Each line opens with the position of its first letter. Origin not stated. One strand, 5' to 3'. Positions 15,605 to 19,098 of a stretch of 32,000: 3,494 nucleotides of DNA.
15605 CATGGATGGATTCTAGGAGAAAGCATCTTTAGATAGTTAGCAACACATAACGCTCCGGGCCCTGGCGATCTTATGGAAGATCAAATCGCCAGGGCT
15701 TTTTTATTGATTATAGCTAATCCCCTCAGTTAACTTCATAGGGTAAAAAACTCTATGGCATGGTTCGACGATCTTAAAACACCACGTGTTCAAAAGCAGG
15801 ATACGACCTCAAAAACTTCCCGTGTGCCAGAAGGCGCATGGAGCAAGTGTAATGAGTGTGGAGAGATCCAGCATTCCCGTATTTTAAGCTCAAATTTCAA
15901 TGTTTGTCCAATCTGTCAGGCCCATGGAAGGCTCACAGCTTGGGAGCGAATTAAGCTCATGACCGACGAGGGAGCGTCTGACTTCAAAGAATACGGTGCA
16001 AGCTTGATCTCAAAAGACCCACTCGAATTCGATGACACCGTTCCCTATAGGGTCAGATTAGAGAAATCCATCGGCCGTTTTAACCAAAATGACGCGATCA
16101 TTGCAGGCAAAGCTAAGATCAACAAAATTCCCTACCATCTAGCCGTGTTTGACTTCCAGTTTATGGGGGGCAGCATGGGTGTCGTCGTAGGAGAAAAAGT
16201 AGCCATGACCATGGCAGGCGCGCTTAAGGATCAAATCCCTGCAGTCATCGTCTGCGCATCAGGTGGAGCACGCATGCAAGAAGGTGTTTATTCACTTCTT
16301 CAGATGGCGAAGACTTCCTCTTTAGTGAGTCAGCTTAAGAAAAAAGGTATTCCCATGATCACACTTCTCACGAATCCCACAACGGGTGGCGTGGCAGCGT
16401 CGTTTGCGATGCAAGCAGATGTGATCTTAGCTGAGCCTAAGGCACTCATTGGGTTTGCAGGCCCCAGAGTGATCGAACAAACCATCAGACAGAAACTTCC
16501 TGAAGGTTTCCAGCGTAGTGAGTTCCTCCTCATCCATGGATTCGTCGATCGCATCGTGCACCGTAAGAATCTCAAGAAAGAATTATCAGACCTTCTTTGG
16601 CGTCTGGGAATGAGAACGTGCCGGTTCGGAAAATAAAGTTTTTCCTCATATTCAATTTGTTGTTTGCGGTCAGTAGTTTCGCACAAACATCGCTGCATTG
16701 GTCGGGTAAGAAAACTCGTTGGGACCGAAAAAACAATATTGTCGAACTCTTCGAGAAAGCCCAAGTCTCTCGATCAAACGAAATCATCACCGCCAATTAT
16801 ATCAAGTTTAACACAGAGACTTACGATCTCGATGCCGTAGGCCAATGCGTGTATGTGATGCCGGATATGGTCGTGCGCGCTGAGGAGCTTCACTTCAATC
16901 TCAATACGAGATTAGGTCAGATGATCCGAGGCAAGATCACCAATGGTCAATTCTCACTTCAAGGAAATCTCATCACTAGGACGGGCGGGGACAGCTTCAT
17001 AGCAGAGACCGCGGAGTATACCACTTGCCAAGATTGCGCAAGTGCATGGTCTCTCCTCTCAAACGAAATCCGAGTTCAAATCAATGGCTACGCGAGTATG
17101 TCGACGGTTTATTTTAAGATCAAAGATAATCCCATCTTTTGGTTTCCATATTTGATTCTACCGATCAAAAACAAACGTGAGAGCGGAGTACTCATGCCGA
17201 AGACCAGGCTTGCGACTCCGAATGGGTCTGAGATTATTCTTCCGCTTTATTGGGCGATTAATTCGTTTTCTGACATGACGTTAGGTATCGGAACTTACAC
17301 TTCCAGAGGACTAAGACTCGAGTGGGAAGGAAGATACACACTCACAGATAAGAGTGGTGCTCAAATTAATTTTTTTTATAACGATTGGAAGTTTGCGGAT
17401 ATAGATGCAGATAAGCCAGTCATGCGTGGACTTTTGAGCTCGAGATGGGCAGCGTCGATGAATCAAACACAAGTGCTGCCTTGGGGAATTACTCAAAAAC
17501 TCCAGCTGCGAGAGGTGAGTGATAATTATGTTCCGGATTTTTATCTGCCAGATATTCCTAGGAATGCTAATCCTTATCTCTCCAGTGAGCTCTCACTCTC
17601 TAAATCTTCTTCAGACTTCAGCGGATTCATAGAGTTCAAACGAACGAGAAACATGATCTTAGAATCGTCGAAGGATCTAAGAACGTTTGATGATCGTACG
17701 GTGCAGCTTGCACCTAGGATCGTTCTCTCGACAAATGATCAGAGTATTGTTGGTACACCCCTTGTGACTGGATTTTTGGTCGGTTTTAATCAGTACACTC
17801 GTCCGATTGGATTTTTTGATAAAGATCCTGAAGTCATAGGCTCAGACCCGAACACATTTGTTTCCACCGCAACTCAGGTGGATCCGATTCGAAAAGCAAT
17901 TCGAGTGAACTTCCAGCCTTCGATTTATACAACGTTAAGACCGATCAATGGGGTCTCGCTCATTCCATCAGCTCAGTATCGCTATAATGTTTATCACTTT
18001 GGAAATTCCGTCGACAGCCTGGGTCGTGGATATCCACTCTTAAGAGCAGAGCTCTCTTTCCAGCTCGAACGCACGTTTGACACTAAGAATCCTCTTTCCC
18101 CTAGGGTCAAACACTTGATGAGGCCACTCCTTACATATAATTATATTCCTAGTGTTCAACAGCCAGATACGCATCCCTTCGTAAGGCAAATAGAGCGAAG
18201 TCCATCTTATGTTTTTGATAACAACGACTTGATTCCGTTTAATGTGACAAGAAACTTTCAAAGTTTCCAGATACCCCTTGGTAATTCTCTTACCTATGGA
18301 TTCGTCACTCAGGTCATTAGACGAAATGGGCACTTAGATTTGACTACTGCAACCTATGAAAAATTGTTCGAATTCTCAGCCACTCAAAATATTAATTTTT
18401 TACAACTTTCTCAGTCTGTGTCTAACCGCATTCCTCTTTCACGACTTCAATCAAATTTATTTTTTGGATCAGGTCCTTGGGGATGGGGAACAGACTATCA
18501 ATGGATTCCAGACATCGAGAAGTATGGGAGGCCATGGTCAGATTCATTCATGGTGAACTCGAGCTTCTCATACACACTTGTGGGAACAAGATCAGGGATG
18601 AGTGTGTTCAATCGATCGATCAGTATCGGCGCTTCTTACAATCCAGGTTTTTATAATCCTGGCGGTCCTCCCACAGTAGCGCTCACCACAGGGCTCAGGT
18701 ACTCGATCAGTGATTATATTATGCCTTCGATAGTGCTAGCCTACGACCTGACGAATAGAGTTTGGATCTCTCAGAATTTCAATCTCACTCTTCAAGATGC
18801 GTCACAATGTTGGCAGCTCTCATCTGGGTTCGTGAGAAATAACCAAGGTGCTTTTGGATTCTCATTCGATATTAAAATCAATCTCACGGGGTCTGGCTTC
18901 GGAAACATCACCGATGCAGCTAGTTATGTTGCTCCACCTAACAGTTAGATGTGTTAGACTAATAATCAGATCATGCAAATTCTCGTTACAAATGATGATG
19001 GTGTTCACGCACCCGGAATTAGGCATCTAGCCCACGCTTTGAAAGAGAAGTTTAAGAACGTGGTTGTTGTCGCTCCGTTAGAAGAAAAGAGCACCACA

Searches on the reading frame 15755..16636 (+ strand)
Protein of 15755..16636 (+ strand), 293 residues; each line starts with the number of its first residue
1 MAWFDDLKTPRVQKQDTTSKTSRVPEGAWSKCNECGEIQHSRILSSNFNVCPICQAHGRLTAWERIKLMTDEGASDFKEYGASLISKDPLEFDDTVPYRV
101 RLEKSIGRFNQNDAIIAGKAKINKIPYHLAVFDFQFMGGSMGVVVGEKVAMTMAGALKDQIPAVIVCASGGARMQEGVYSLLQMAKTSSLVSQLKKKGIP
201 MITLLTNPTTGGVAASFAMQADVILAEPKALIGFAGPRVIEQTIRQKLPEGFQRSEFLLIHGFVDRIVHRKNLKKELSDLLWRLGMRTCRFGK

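Call 20: search_protein_families(library=ncbifam, proteins=[window:15755-16636:+])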
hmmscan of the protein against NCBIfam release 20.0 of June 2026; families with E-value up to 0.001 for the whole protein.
window:15755-16636:+ (293 aa): 4 families
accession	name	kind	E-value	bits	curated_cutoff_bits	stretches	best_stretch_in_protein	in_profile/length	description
TIGR00515.1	accD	equivalog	3.2e-106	354.9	317.45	1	1-283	1-278/285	acetyl-CoA carboxylase, carboxyltransferase subunit beta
TIGR03133.1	malonate_beta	equivalog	7.7e-19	68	278.15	1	110-243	44-182/274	biotin-independent malonate decarboxylase subunit beta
NF005530.0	PRK07189.1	equivalog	4.9e-18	65.3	228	1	110-243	54-192/303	biotin-independent malonate decarboxylase subunit beta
TIGR01117.1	mmdA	subfamily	2.4e-14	53.1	998.8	1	56-242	27-198/512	methylmalonyl-CoA decarboxylase subunit alpha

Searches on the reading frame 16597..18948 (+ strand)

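Call 20: search_protein_families(library=ncbifam, proteins=[window:16597-18948:+])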
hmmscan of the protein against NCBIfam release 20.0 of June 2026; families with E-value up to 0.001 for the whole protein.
window:16597-18948:+ (783 aa): 3 families
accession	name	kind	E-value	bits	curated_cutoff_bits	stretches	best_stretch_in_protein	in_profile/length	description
NF002997.0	PRK03761.1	equivalog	2.6e-28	98.6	683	1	68-335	85-359/783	LPS assembly protein LptD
NF003358.0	PRK04423.1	equivalog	5.4e-18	64.6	944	1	56-278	81-305/799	LPS-assembly protein LptD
TIGR03002.1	outer_YhbN_LptA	equivalog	0.0004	20.3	71.7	1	33-82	78-127/142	lipopolysaccharide transport periplasmic protein LptA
